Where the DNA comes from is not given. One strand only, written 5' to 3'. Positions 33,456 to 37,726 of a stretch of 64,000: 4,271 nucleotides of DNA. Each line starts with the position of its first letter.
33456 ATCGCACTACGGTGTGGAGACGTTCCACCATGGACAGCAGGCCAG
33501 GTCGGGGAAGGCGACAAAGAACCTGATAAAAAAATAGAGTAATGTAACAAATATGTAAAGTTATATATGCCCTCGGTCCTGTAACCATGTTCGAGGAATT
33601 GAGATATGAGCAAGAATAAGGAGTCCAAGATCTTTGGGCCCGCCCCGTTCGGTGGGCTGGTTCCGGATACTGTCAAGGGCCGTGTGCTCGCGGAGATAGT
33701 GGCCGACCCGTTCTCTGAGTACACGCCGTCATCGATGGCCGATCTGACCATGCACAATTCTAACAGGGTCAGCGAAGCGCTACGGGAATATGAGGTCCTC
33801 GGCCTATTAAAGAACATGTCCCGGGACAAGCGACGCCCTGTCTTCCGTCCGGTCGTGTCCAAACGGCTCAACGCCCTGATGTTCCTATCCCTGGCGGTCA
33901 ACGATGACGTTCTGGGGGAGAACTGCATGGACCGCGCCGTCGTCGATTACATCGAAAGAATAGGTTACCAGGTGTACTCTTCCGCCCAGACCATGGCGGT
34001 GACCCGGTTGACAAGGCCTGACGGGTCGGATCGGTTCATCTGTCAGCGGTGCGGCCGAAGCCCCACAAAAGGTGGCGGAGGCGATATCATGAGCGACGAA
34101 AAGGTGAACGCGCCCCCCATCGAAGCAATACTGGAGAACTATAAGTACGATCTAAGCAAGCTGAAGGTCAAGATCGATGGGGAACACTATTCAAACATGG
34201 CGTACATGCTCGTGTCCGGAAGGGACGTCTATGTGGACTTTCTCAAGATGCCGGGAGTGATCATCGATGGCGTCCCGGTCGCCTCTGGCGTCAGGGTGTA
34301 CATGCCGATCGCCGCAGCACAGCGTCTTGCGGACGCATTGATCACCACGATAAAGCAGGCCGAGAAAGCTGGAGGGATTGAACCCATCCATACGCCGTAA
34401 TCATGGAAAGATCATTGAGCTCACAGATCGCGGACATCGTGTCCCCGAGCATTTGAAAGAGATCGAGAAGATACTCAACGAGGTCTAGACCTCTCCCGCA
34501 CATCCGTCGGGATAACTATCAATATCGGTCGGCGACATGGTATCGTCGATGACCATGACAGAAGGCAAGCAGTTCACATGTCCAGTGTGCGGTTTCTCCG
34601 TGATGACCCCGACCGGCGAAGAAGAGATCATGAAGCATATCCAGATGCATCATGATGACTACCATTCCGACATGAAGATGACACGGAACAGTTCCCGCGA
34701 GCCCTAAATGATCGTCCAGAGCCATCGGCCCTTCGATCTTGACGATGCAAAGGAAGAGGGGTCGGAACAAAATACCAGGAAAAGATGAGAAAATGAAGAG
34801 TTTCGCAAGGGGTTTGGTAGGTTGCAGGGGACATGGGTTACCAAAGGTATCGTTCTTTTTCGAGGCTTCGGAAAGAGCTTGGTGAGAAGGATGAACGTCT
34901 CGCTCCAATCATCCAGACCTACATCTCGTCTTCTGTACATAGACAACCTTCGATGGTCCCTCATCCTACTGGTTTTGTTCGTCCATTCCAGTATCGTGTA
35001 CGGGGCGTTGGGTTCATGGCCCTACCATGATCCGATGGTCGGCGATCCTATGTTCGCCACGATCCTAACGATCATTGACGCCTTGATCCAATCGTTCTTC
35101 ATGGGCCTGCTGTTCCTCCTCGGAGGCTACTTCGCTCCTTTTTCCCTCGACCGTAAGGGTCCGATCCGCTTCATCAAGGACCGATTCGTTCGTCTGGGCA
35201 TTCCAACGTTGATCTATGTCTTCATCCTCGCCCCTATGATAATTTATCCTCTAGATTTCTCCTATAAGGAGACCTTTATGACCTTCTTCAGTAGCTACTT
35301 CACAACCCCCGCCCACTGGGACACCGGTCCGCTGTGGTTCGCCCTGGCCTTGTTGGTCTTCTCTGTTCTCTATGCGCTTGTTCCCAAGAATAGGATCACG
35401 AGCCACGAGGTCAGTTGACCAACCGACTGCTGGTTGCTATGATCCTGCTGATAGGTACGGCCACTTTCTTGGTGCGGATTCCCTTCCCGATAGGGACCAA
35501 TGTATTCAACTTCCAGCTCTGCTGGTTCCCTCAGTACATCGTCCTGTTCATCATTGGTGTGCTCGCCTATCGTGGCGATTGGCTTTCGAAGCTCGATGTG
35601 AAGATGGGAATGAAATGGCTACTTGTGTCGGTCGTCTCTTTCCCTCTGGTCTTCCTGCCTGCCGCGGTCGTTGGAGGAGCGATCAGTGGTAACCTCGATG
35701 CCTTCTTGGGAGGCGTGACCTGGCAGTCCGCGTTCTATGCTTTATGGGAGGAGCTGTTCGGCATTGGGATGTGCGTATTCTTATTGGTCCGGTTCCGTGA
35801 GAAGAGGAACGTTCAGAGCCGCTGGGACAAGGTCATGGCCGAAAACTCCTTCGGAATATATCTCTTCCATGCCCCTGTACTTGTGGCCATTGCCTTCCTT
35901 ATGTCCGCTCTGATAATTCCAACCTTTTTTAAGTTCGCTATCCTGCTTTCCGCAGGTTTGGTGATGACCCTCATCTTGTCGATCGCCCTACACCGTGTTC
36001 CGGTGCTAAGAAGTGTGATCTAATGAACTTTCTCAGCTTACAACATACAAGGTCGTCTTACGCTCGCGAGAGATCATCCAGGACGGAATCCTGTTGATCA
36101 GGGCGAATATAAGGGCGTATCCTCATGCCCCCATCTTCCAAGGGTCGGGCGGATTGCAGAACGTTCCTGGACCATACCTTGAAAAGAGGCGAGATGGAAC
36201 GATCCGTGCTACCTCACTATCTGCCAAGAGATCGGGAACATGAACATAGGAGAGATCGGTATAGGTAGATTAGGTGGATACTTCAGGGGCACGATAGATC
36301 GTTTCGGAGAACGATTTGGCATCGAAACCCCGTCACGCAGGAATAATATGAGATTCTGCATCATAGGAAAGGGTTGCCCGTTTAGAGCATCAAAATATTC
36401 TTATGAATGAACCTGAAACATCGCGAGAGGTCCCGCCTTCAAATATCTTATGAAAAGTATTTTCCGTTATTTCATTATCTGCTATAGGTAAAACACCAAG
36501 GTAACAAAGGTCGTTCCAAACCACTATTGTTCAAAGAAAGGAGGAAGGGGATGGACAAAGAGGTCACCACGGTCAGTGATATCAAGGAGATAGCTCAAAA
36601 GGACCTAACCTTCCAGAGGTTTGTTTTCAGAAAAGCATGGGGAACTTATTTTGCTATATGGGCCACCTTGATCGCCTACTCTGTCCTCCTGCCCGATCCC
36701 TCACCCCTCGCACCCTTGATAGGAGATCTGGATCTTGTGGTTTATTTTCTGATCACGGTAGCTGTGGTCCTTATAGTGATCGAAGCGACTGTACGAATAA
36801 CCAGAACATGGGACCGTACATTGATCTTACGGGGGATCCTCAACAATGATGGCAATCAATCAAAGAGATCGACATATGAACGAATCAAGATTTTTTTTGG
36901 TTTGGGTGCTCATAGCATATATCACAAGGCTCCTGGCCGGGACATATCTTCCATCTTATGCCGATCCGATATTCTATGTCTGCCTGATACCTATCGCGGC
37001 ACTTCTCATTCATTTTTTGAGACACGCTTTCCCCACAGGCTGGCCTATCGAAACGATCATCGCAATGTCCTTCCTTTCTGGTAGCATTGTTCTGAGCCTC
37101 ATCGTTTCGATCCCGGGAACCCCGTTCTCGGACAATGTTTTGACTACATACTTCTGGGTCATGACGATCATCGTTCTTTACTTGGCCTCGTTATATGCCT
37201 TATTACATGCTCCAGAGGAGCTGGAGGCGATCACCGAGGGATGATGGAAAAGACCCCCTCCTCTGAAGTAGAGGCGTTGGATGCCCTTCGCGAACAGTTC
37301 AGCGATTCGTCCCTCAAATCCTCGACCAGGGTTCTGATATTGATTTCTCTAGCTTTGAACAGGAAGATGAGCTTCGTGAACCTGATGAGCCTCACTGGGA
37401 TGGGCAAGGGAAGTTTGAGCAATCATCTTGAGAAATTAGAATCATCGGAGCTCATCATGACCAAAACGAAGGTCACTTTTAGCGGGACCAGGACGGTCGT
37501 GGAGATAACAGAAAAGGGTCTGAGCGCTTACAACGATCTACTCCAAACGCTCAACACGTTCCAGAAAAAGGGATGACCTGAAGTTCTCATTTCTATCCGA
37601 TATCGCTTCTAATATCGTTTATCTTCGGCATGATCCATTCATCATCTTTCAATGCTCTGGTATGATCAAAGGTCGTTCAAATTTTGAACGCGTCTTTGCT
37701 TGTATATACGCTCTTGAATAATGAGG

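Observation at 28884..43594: ~14.7 kb composite island integrated in tRNA-Ile, delimited by an exact 17-nt direct repeat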

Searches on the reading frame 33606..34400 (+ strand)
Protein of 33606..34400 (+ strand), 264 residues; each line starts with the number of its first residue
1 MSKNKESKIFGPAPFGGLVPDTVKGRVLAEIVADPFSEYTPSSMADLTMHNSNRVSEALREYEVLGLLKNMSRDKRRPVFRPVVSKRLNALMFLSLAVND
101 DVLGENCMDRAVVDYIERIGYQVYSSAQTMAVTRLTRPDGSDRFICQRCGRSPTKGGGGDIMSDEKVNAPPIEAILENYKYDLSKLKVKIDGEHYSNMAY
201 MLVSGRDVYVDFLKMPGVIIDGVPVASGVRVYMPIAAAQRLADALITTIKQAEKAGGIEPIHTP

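Call 11: search_protein_families(library=pfam, max_evalue=0.01, proteins=[window:33606-34400:+])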
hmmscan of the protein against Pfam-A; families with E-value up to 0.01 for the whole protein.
window:33606-34400:+ (264 aa): 1 family
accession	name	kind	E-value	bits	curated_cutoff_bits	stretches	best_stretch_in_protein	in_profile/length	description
PF11950.13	DUF3467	-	1.4e-08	35.1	25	1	186-255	19-86/92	Protein of unknown function (DUF3467)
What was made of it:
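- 33247..34400 (+): Three-part cassette: a small gene (33247-33537) followed by a winged-helix domain fused to, or adjacent to, DUF3467 (33606-34400). PF11950 (call 11).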

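Call 27: search_protein_families(library=phrogs, max_evalue=0.01, proteins=[window:33606-34400:+])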
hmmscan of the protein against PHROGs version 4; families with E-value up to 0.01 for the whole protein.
window:33606-34400:+ (264 aa): 0 families

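Call 73: find_homologous_proteins(query=window:33606-34400:+, max_evalue=0.001)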
Query window:33606-34400:+ (264 aa): 7 proteins with E <= 0.001 among 2420 candidates.
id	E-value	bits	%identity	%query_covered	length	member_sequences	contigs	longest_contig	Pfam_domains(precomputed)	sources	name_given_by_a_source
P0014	8.4e-171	584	100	100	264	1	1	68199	PF11950.14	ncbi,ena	-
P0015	8.2e-33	132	54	49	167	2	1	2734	-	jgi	jgi:hypothetical protein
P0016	6.2e-31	126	53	45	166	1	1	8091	-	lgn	-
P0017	1.0e-28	118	53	45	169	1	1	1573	-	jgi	jgi:hypothetical protein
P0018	2.0e-28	118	48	48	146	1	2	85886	-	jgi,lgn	jgi:DNA-binding transcriptional ArsR family regulator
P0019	1.3e-27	115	44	48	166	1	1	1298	-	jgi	jgi:hypothetical protein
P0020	8.4e-18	83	46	45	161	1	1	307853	-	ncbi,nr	ncbi:MAG: hypothetical protein A4E32_01229 [Methanomassiliicoccales archaeon PtaU1.Bin124]|nr:MAG: h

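Call 74: find_encoding_contigs(protein=P0018, flank=8000, max_places=2)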
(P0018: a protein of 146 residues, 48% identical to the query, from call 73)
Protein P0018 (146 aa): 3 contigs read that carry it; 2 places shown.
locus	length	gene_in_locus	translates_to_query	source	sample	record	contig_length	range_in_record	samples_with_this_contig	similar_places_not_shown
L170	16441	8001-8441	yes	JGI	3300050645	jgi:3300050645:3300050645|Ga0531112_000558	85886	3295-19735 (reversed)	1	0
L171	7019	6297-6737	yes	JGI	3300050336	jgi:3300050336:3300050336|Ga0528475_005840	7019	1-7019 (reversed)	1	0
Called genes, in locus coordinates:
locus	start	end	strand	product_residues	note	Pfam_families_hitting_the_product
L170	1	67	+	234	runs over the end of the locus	-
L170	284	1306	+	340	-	-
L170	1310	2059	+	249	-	PF01656:CbiA, PF02374:ArsA_ATPase (weak), PF10609:ParA (faint), PF13614:AAA_31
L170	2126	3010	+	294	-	-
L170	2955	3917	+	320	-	PF00005:ABC_tran, PF13304:AAA_21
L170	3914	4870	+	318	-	PF12698:ABC2_membrane_3 (weak), PF12679:ABC2_membrane_2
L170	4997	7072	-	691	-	PF19077:Big_13 (faint)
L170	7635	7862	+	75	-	-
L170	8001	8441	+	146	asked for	-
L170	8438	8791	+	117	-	PF11950:DUF3467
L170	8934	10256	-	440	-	PF04060:FeS, PF03599:CdhD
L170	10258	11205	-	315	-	PF03599:CdhD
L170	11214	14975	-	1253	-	PF18537:CODH_A_N, PF03598:CdhC, PF14890:Intein_splicing, PF14528:LAGLIDADG_3, PF19436:ACS_CODH_B_C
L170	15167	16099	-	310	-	PF01842:ACT (weak)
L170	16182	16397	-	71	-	-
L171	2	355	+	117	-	?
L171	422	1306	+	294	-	-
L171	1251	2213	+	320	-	PF00005:ABC_tran, PF13304:AAA_21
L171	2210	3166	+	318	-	PF12698:ABC2_membrane_3 (weak), PF12679:ABC2_membrane_2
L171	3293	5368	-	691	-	PF19077:Big_13 (faint)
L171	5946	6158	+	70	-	-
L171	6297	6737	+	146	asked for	-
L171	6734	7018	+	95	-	?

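Call 75: find_encoding_contigs(protein=P0020, flank=8000, max_places=2)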
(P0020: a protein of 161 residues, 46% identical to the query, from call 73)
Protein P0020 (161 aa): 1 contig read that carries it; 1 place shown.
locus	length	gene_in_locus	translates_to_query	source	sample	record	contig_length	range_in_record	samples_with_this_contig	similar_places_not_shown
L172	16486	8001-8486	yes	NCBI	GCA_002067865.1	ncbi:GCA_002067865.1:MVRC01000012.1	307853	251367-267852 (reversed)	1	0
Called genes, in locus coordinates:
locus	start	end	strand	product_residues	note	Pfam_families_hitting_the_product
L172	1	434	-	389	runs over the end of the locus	PF16927:HisKA_7TM, PF05763:DUF835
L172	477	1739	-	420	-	PF05763:DUF835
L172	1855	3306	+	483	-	PF01139:RtcB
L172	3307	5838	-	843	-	PF00072:Response_reg, PF00989:PAS, PF08448:PAS_4, PF00989:PAS, PF08448:PAS_4, PF13426:PAS_9, PF00989:PAS, PF08448:PAS_4, +10 more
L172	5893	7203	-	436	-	PF01966:HD, PF19276:HD_assoc_2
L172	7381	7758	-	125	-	PF04472:SepF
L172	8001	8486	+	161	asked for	-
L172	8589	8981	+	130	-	PF03965:Penicillinase_R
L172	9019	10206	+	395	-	PF05569:Peptidase_M56, PF01435:Peptidase_M48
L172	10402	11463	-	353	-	-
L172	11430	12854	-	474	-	PF06728:PIG-U, PF03155:Alg6_Alg8 (weak), PF13231:PMT_2 (weak)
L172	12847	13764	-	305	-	PF00535:Glycos_transf_2, PF13641:Glyco_tranf_2_3, PF13632:Glyco_trans_2_3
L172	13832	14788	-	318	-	PF00106:adh_short (faint), PF01073:3Beta_HSD, PF01370:Epimerase, PF02719:Polysacc_synt_2, PF04321:RmlD_sub_bind, PF07993:NAD_binding_4, PF16363:GDP_Man_Dehyd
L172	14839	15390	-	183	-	PF00908:dTDP_sugar_isom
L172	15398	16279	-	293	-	PF00483:NTP_transferase, PF12804:NTP_transf_3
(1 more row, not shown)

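Call 76: find_encoding_contigs(protein=P0016, flank=8000, max_places=2)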
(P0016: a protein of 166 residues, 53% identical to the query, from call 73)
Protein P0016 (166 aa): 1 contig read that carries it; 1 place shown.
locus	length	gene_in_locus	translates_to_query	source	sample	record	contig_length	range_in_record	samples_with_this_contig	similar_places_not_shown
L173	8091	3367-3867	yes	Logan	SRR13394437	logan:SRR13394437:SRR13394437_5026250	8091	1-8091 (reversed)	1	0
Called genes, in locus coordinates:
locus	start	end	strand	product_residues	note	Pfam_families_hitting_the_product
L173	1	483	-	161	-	?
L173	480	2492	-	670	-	PF12161:HsdM_N, PF02384:N6_Mtase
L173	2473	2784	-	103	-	-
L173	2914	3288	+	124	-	-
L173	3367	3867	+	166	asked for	-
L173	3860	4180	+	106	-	PF11950:DUF3467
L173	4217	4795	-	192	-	-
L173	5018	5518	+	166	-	-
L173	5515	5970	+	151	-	-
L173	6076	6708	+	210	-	-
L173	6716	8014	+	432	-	PF00589:Phage_integrase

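Call 83: search_protein_families(library=padloc, max_evalue=0.001, proteins=[window:33606-34400:+])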
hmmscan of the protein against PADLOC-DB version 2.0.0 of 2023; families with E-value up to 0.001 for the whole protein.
window:33606-34400:+ (264 aa): 0 families

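Call 84: search_protein_families(library=ncbifam, max_evalue=0.001, proteins=[window:33606-34400:+])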
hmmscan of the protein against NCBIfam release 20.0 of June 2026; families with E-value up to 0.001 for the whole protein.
window:33606-34400:+ (264 aa): 0 families

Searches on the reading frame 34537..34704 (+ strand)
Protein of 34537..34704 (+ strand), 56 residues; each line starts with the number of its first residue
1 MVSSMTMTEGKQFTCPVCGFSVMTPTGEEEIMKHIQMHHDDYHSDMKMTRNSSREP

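Call 70: search_protein_families(library=pfam, max_evalue=0.01, proteins=[window:34537-34704:+])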
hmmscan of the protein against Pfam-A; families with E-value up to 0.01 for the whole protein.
seq(56 aa): 2 families
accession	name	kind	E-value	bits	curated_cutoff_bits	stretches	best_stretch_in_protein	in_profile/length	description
PF18658.7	zf-C2H2_12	-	0.00095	19.3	27.3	1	9-43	15-48/64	Spin-doc zinc-finger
PF06348.16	DUF1059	-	0.0059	17.3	21.1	1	16-50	11-44/56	Protein of unknown function (DUF1059)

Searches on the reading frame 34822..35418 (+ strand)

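Call 12: search_protein_families(library=pfam, max_evalue=0.01, proteins=[window:34822-35418:+])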
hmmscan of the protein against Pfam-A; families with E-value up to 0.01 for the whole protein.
window:34822-35418:+ (198 aa): 1 family
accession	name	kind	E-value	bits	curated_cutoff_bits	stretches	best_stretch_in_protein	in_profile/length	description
PF01757.29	Acyl_transf_3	-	1.3e-17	64.3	31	1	38-186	2-140/326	Acyltransferase domain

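Call 83: search_protein_families(library=padloc, max_evalue=0.001, proteins=[window:34822-35418:+])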
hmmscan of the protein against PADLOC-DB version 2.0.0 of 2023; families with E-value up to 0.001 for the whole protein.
window:34822-35418:+ (198 aa): 0 families

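Call 84: search_protein_families(library=ncbifam, max_evalue=0.001, proteins=[window:34822-35418:+])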
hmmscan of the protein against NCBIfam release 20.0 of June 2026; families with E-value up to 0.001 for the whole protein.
window:34822-35418:+ (198 aa): 1 family
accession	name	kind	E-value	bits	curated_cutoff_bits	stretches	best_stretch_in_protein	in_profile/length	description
NF003014.0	PRK03854.1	equivalog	9.4e-18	64.5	338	1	31-187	3-156/386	glucans biosynthesis protein MdoC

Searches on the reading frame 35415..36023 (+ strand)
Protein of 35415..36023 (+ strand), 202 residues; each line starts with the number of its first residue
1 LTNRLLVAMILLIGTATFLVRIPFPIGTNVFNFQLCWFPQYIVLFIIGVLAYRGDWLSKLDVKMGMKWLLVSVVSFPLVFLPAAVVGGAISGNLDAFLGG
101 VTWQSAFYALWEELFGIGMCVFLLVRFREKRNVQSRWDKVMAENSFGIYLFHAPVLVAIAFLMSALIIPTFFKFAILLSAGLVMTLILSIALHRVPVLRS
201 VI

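Call 12: search_protein_families(library=pfam, max_evalue=0.01, proteins=[window:35415-36023:+])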
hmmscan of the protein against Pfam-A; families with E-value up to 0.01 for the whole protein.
window:35415-36023:+ (202 aa): 1 family
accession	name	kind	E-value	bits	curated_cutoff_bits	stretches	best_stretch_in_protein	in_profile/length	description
PF01757.29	Acyl_transf_3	-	5.7e-13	49.1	31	1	6-193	156-325/326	Acyltransferase domain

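Call 83: search_protein_families(library=padloc, max_evalue=0.001, proteins=[window:35415-36023:+])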
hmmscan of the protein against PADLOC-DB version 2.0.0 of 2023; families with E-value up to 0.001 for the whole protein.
window:35415-36023:+ (202 aa): 0 families

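Call 84: search_protein_families(library=ncbifam, max_evalue=0.001, proteins=[window:35415-36023:+])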
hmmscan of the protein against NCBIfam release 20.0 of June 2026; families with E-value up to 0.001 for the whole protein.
window:35415-36023:+ (202 aa): 1 family
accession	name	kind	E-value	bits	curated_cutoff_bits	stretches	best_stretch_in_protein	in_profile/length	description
NF003014.0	PRK03854.1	equivalog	2.3e-13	50.1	338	1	7-200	187-368/386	glucans biosynthesis protein MdoC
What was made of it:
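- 34822..36023 (+): Acyltransferase-3 (OpgC/MdoC-like) membrane protein, split by one frameshift. PF01757 on both halves (call 12); NCBIfam (call 84).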

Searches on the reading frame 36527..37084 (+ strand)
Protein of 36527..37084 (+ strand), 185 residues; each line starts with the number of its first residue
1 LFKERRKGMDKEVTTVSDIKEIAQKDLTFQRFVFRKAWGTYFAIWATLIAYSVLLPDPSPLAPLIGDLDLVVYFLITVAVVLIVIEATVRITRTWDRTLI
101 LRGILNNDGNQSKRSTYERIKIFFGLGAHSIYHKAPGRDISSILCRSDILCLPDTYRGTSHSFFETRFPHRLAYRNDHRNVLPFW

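Call 12: search_protein_families(library=pfam, max_evalue=0.01, proteins=[window:36527-37084:+])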
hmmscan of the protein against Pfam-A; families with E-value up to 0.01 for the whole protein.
window:36527-37084:+ (185 aa): 1 family
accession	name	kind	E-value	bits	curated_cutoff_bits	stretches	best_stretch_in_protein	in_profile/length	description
PF09988.15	DUF2227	-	0.0078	16.7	25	0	36-133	57-155/169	Uncharacterized metal-binding protein (DUF2227)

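Call 83: search_protein_families(library=padloc, max_evalue=0.001, proteins=[window:36527-37084:+])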
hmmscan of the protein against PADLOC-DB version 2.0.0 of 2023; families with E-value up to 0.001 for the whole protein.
window:36527-37084:+ (185 aa): 0 families

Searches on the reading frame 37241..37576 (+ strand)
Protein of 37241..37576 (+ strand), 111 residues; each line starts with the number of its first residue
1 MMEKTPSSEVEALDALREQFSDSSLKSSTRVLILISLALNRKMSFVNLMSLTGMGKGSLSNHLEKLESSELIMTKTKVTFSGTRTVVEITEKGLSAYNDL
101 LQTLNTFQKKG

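Call 12: search_protein_families(library=pfam, max_evalue=0.01, proteins=[window:37241-37576:+])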
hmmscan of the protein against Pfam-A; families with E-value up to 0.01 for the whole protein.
window:37241-37576:+ (111 aa): 3 families
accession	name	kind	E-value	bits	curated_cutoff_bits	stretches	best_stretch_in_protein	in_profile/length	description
PF13601.12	HTH_34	-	1e-10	42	27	1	30-106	2-78/80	Winged helix DNA-binding domain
PF01022.26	HTH_5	-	2e-06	28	22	1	27-72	1-45/47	Bacterial regulatory protein, arsR family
PF24038.1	DUF7347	-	0.0072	17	27.6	0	24-68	7-54/77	Domain of unknown function (DUF7347)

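Call 83: search_protein_families(library=padloc, max_evalue=0.001, proteins=[window:37241-37576:+])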
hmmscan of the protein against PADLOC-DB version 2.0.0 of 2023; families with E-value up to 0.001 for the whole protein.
window:37241-37576:+ (111 aa): 3 families
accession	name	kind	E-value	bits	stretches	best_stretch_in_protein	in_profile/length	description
PDLC01438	Csa3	-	1.5e-07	29.7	1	11-101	133-213/305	"CAS-I,CAS-II,CAS-III,CAS-IV,CAS-V,CAS-VI; associated_signaling"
PDLC04368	PDC-M05A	-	5.5e-05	21.1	1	27-76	14-63/201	-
PDLC01720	Csa3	-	8.2e-05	21.1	1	2-74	8-77/118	Csa3_1_CAS-I-II-III-IV-V-VI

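Call 84: search_protein_families(library=ncbifam, max_evalue=0.001, proteins=[window:37241-37576:+])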
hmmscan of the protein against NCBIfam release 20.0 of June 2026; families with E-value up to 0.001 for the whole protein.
window:37241-37576:+ (111 aa): 4 families
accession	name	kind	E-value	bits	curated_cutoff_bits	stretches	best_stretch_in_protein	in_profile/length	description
NF033788.1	HTH_metalloreg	subfamily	3.5e-06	26.7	55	1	25-76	8-59/77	metalloregulator ArsR/SmtB family transcription factor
NF053755.1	MsvR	equivalog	1.5e-05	24.9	220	1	25-77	10-61/236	transcriptional factor MsvR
TIGR02337.1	HpaR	equivalog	0.00026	20.8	121.2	1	33-104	33-103/130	homoprotocatechuate degradation operon regulator HpaR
NF033789.1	repress_SdpR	subfamily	0.00074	19.4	100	0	25-77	5-56/79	autorepressor SdpR family transcription factor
